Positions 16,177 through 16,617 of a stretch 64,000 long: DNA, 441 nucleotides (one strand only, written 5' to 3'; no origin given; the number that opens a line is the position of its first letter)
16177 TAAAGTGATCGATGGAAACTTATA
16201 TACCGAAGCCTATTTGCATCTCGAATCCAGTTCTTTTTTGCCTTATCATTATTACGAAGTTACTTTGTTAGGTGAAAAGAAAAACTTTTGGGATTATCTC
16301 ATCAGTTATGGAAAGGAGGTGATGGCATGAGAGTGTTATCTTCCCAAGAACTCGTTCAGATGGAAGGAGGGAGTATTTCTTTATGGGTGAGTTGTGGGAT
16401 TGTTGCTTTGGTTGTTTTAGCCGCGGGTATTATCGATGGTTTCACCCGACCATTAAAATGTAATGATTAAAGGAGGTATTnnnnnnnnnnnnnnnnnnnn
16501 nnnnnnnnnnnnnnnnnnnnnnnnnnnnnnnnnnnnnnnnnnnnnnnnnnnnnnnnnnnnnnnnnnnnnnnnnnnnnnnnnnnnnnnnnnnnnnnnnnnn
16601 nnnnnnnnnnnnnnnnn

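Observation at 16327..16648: The two mature peptides look like a class IIb-style two-peptide pair (GxxxG motifs, complementary character) but with cysteines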

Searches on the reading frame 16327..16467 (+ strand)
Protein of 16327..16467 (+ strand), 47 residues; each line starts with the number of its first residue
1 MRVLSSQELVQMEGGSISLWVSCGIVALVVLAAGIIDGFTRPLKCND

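Call 4: search_protein_families(library=pfam, proteins=[window:16327-16467:+], max_evalue=1)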
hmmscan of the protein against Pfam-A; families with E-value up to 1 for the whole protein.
seq(47 aa): 1 family
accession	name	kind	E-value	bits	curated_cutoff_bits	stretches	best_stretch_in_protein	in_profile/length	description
PF10439.15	Bacteriocin_IIc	-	0.00017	22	27.1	1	2-40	5-41/59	Bacteriocin class II with double-glycine leader peptide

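Call 5: search_protein_families(library=ncbifam, proteins=[window:16327-16467:+], max_evalue=0.1)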
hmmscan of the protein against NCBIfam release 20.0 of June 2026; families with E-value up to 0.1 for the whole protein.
seq(47 aa): 1 family
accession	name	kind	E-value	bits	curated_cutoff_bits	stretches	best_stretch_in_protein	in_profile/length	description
TIGR03949.1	bact_IIb_cerein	subfamily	0.015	15.1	21.5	1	3-34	3-40/45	class IIb bacteriocin, lactobin A/cerein 7B family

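Call 7: find_homologous_proteins(query=window:16327-16467:+, max_evalue=10)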
Query seq(47 aa) (47 aa): 2 proteins with E <= 10 among 2 candidates.
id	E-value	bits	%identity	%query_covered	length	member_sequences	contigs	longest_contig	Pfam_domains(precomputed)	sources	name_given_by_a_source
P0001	2.2e-22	94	98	100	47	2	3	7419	-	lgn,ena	-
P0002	4.4e-7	47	57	98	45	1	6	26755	-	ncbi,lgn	ncbi:MAG: hypothetical protein RR047_01050 [Bacilli bacterium]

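Call 10: find_encoding_contigs(protein=P0002, flank=8000, max_places=6)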
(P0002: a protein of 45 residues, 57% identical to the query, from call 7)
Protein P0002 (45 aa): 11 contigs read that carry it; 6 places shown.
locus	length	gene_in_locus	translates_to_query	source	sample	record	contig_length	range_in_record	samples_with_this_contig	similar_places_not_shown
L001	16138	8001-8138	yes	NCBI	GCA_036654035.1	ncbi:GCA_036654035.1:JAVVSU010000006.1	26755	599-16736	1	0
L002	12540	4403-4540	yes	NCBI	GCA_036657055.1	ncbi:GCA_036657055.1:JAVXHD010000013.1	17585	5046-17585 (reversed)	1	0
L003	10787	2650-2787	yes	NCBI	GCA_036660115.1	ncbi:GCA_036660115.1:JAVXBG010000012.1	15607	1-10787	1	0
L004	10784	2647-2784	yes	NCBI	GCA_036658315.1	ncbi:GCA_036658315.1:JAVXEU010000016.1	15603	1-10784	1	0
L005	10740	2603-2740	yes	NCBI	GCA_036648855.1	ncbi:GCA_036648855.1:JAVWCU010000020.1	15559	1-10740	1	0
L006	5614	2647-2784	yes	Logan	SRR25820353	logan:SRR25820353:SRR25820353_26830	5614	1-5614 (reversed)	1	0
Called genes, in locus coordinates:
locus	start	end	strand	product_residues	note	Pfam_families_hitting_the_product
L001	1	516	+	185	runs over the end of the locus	PF08207:EFP_N, PF01132:EFP, PF09285:Elong-fact-P_C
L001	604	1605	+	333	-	PF01073:3Beta_HSD, PF01370:Epimerase, PF02719:Polysacc_synt_2, PF04321:RmlD_sub_bind, PF05368:NmrA, PF07993:NAD_binding_4 (weak), PF13460:NAD_binding_10, PF16363:GDP_Man_Dehyd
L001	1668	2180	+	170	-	PF12685:SpoIIIAH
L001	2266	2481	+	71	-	PF00196:GerE, PF04545:Sigma70_r4, PF08281:Sigma70_r4_2, PF04967:HTH_10 (weak)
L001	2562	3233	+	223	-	-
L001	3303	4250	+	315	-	PF10646:Germane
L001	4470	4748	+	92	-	-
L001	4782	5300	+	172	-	-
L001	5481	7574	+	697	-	PF03412:Peptidase_C39, PF00664:ABC_membrane, PF00005:ABC_tran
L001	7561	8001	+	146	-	-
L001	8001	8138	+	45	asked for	-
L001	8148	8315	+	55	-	-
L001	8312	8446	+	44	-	-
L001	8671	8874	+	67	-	PF01165:Ribosomal_S21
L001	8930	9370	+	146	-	PF09424:YqeY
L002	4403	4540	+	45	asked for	-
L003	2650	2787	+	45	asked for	-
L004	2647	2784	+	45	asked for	-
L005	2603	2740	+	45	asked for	-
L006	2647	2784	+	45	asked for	-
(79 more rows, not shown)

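Call 27: search_protein_representatives(alignment_id=A1)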
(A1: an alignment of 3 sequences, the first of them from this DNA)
Query: 3 sequences, 47 profile positions. Proteins with E-value up to 0.001 (for the whole library): 143; up to 1e-10: 2; up to 1e-30: 0. The best 143 are listed.
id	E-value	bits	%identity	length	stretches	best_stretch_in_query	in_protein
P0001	2.8e-30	119.8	-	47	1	1-47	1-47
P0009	6.3e-11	57.8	-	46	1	1-46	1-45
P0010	2.7e-10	55.8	-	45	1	1-45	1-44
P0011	5.5e-10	54.8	-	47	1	1-46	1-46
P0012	7.3e-10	54.4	-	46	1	1-46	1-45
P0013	1.2e-09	53.7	-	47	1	1-46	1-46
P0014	1.3e-09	53.6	-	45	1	3-46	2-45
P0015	2.4e-09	52.8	-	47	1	1-45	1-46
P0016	2.8e-09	52.6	-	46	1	1-45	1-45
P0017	3.1e-09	52.4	-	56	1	1-47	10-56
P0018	7.7e-09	51.2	-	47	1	1-46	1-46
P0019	2.4e-08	49.5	-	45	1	1-46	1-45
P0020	2.9e-08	49.3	-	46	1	1-46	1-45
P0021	3.4e-08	49.1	-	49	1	4-46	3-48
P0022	3.6e-08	49.0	-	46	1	1-46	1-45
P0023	4.5e-08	48.7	-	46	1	1-46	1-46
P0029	1.6e-07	46.9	-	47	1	1-46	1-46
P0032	2.4e-07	46.4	-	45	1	4-46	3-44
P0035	3.7e-07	45.8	-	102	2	1-45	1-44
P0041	1.0e-06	44.4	-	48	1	1-46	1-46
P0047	2.4e-06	43.1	-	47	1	1-46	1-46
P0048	2.7e-06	43.0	-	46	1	1-46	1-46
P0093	8.1e-05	38.3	-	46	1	1-46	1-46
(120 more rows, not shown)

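Call 30: list_cluster_members(proteins=[P0009, P0010, P0011, P0013, P0015, P0021, P0035, P0047, P0032, P0029])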
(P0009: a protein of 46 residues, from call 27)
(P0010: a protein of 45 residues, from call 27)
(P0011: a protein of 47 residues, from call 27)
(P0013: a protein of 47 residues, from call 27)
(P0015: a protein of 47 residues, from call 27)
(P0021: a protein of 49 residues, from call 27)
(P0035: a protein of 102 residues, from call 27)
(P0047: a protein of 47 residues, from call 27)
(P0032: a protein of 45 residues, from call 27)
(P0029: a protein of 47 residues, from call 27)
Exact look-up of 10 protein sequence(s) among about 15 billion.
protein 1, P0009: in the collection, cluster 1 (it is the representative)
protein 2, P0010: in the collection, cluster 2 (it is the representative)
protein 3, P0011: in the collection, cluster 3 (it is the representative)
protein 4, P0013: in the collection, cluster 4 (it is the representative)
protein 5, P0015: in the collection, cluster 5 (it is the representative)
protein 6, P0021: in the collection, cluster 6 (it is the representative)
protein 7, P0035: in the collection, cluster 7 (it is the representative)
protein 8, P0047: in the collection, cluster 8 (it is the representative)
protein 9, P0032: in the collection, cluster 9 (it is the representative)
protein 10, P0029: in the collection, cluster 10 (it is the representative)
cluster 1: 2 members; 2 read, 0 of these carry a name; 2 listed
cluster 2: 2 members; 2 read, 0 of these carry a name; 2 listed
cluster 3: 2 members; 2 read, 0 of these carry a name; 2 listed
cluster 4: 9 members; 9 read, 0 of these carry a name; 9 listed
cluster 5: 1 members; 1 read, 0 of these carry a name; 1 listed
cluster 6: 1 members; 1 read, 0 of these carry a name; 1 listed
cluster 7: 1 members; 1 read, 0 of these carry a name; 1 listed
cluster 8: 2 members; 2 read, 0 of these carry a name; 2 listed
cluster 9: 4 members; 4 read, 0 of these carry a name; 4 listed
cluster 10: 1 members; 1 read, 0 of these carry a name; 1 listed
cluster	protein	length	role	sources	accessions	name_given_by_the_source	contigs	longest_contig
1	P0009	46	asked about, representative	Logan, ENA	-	-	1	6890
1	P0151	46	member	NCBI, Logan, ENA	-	-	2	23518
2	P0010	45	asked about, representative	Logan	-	-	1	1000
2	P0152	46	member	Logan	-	-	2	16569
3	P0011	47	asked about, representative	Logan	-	-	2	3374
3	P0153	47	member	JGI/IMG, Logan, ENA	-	-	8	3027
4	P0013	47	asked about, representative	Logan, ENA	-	-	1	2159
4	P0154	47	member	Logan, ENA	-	-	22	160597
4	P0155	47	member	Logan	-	-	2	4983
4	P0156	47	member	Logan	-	-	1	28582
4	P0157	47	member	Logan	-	-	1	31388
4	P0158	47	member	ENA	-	-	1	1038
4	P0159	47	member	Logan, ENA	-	-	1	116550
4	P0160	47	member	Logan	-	-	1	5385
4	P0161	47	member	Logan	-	-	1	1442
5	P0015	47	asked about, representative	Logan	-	-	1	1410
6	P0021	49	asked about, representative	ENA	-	-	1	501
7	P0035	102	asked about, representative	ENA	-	-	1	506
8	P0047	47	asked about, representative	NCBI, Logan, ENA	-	-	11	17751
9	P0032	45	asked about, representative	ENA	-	-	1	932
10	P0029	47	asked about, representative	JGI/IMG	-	-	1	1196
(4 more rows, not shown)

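Call 35: find_related_loci(query=A5, collection=genome_contigs, flank=6000)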
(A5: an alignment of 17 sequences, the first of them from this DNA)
Query A5 (47 aa) in genome_contigs; peptide patterns used: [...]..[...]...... (x = any residue, [..] = any of these).
292 stretches matched a pattern; 232 encode a relative of the query (tblastn E <= 1e-3); the best 80 are kept; 80 distinct loci.
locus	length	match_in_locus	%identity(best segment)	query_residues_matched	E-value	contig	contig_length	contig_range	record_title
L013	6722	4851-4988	63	1-46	8e-17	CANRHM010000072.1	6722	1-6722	MAG: uncultured Bacilli bacterium isolate Lapin-032__bin119 genome assembly, contig: Lapin-032__NODE_14627_length_6722_c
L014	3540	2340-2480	64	1-47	7e-16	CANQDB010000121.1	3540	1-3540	MAG: uncultured Bacilli bacterium isolate Lapin-003-2__bin48 genome assembly, contig: Lapin-003-2__NODE_21660_length_354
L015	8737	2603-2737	57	1-46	1e-12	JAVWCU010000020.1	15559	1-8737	MAG: Bacilli bacterium isolate CGS10Y4-bin68 NODE_3230_length_15559_cov_8.121840, whole genome shotgun sequence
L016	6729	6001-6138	57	1-46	1e-12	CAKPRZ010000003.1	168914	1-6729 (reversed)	MAG: uncultured Bacilli bacterium isolate REFINED_METABAT215_TOP10_CONTIGS_1500_ASSEMBLY_K77_MERGED__Hadza_PheChl_Fiber-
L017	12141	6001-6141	51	1-47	1e-12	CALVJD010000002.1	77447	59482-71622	MAG: uncultured Bacilli bacterium isolate E05__bin274 genome assembly, contig: E05__k127_1478129, whole genome shotgun s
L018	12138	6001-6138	52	1-46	2e-12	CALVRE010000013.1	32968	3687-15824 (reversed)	MAG: uncultured Bacilli bacterium isolate E10__bin82 genome assembly, contig: E10__k127_839199, whole genome shotgun seq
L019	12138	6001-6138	52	1-46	4e-12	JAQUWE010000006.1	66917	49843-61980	MAG: Bacilli bacterium isolate STD2_183 NODE_1421_length_66917_cov_4.799716_Sandtown_D2, whole genome shotgun sequence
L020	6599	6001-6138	50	1-46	7e-12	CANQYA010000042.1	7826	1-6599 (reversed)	MAG: uncultured Bacilli bacterium isolate Lapin-016__bin38 genome assembly, contig: Lapin-016__NODE_8577_length_7826_cov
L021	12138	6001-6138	48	1-46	6e-12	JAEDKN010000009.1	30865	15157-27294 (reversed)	MAG: Bacilli bacterium isolate MAG215 NODE_938_length_30865_cov_28.053002, whole genome shotgun sequence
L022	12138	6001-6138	57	1-46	1e-11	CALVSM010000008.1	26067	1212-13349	MAG: uncultured Bacilli bacterium isolate BRZ_AH__bin14 genome assembly, contig: BRZ_AH__NODE_2767_length_26067_cov_7.88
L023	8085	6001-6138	45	1-47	3e-11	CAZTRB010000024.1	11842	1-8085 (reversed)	MAG TPA_asm: uncultured Muribaculaceae bacterium isolate binchicken_co45_761 genome assembly, contig: NODE_9892_length_1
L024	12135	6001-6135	52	1-46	4e-11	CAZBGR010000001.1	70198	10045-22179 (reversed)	MAG TPA_asm: uncultured Muribaculaceae bacterium isolate binchicken_co39_441 genome assembly, contig: NODE_814_length_70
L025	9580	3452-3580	51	4-46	8e-11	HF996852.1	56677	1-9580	Clostridium sp. CAG:710 genomic scaffold, scf26, whole genome shotgun sequence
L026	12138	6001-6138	48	1-46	8e-11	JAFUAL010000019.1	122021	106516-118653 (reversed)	MAG: Bacilli bacterium isolate RGIG4316 Roe_deer_Duodenum.Co__c153989, whole genome shotgun sequence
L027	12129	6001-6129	47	4-46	8e-11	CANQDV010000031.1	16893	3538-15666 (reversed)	MAG: uncultured Bacilli bacterium isolate Lapin-005__bin8 genome assembly, contig: Lapin-005__NODE_4529_length_16893_cov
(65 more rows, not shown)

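Call 67: predict_structure(protein=P0035)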
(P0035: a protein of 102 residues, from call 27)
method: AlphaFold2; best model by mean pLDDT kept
length: 102 residues; sequences in the alignment: 1
mean_pLDDT: 57.4   pTM: 0.30
mean pLDDT of the five models: 57.4, 56.6, 52.4, 47.5, 44.5
residues with pLDDT >= 90: 0; 70-90: 11; 50-70: 62; < 50: 29
segments of 3 or more residues with pLDDT < 50: 44-50, 52-58, 91-97, 99-102
pLDDT, mean of each block of 10 residues (from residue 1): 52 59 70 64 49 48 57 68 64 46 42
secondary structure, 60 per line:
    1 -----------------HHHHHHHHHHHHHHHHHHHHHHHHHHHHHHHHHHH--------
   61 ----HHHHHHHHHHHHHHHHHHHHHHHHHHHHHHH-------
elements in order: H18-52 H65-95

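Call 74: search_protein_families(library=pfam, alignment_id=A4, max_evalue=0.01)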
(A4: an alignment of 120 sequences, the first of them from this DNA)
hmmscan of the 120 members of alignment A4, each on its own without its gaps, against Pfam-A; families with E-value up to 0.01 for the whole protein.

A. member 1, seq(47 aa): 1 family
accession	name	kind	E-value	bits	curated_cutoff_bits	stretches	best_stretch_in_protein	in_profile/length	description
PF10439.15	Bacteriocin_IIc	-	0.00017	22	27.1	1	2-40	5-41/59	Bacteriocin class II with double-glycine leader peptide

B. families by the number of members that match (of 120 scanned): 8 families
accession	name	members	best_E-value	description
PF10439.15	Bacteriocin_IIc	58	7.7e-05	Bacteriocin class II with double-glycine leader peptide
PF11632.14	LcnG-beta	3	0.00032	Lactococcin G-beta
PF20128.4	DUF6518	2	0.001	Family of unknown function (DUF6518)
PF16934.11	Mersacidin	1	0.00037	Two-component Enterococcus faecalis cytolysin (EFC)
PF19978.4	Inovirus_G7P_2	1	0.001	Tail virion protein G7P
PF04604.19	L_biotic_typeA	1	0.0051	Type-A lantibiotic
PF24673.1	Blr_divisome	1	0.0062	Divisome-associated membrane protein Blr family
PF20712.2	CyanoTRADDas_TM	1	0.0097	Cyanobacterial TRADD-N associated 2-Transmembrane domain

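Call 75: search_protein_families(library=ncbifam, alignment_id=A4, max_evalue=0.01)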
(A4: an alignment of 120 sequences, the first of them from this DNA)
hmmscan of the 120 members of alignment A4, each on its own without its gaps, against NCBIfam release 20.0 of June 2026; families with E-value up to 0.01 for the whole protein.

A. member 1, seq(47 aa): 0 families

B. families by the number of members that match (of 120 scanned): 14 families
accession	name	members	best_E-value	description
TIGR03949.1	bact_IIb_cerein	85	3.1e-09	class IIb bacteriocin, lactobin A/cerein 7B family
NF038034.1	lactGbeta_entB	55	4.5e-09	lactococcin G-beta/enterocin 1071B family bacteriocin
TIGR01847.1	bacteriocin_sig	19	0.00032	bacteriocin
NF038035.1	lactGalph_entA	13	2.3e-06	lactococcin G-alpha/enterocin 1071A family bacteriocin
NF045747.1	MPN313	5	9.9e-05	MPN313 family protein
NF047798.1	leader_Chryseo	5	0.00019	bacteriocin-like protein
NF033456.1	RiPP_CCRG-2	3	0.00038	CCRG-2 family RiPP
TIGR04149.1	GG_sam_targ_CFB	3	0.00071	TIGR04149 family rSAM-modified RiPP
NF033383.2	induct_EntF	2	0.0028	EntF family bacteriocin induction factor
TIGR03893.1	lant_SP_1948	1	0.00087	lichenicidin A2 family type 2 lantibiotic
NF033231.1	small_Blr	1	0.0037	division septum protein Blr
NF037947.1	holin_4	1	0.004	bacteriophage holin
NF033215.1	BlpC_Streptocco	1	0.008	quorum-sensing system pheromone BlpC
NF000539.0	plantaricin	1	0.0084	plantaricin C family lantibiotic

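Call 79: search_protein_families(library=ncbifam, proteins=[P0009, P0011, P0013, P0019, P0020, P0029, P0048, P0093, P0041, P0023], max_evalue=0.001)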
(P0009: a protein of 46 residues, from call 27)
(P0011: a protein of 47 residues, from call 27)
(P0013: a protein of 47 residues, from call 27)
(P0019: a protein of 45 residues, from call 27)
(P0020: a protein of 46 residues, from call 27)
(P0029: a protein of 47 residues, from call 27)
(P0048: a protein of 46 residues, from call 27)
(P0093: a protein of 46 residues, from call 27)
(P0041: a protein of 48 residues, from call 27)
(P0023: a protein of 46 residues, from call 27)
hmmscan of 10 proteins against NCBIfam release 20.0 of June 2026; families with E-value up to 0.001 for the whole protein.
P0009 (46 aa): 0 families

P0011 (47 aa): 0 families

P0013 (47 aa): 1 family
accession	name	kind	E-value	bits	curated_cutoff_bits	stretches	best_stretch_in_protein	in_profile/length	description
NF038034.1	lactGbeta_entB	subfamily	0.00016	21.8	37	1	5-40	2-37/38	lactococcin G-beta/enterocin 1071B family bacteriocin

P0019 (45 aa): 1 family
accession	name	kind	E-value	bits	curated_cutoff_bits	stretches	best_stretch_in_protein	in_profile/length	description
TIGR03949.1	bact_IIb_cerein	subfamily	2.2e-05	24.2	21.5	1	3-37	3-44/45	class IIb bacteriocin, lactobin A/cerein 7B family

P0020 (46 aa): 1 family
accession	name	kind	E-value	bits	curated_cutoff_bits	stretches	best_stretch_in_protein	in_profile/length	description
TIGR03949.1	bact_IIb_cerein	subfamily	8.7e-07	28.6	21.5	1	2-37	2-40/45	class IIb bacteriocin, lactobin A/cerein 7B family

P0029 (47 aa): 1 family
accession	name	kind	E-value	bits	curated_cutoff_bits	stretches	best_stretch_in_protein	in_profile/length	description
TIGR03949.1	bact_IIb_cerein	subfamily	0.00078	19.2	21.5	1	2-38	2-40/45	class IIb bacteriocin, lactobin A/cerein 7B family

P0048 (46 aa): 1 family
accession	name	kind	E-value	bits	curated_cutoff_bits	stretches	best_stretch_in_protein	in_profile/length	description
TIGR03949.1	bact_IIb_cerein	subfamily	0.00017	21.3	21.5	1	2-34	2-34/45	class IIb bacteriocin, lactobin A/cerein 7B family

P0093 (46 aa): 1 family
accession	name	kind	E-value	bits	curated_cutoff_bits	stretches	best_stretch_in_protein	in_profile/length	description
TIGR03949.1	bact_IIb_cerein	subfamily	7.3e-07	28.9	21.5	1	2-38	2-44/45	class IIb bacteriocin, lactobin A/cerein 7B family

P0041 (48 aa): 0 families

P0023 (46 aa): 2 families
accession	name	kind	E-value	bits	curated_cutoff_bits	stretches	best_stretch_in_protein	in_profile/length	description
TIGR03949.1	bact_IIb_cerein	subfamily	8e-05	22.4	21.5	1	2-38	2-44/45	class IIb bacteriocin, lactobin A/cerein 7B family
NF038034.1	lactGbeta_entB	subfamily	0.00013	22.1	37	1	4-40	1-37/38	lactococcin G-beta/enterocin 1071B family bacteriocin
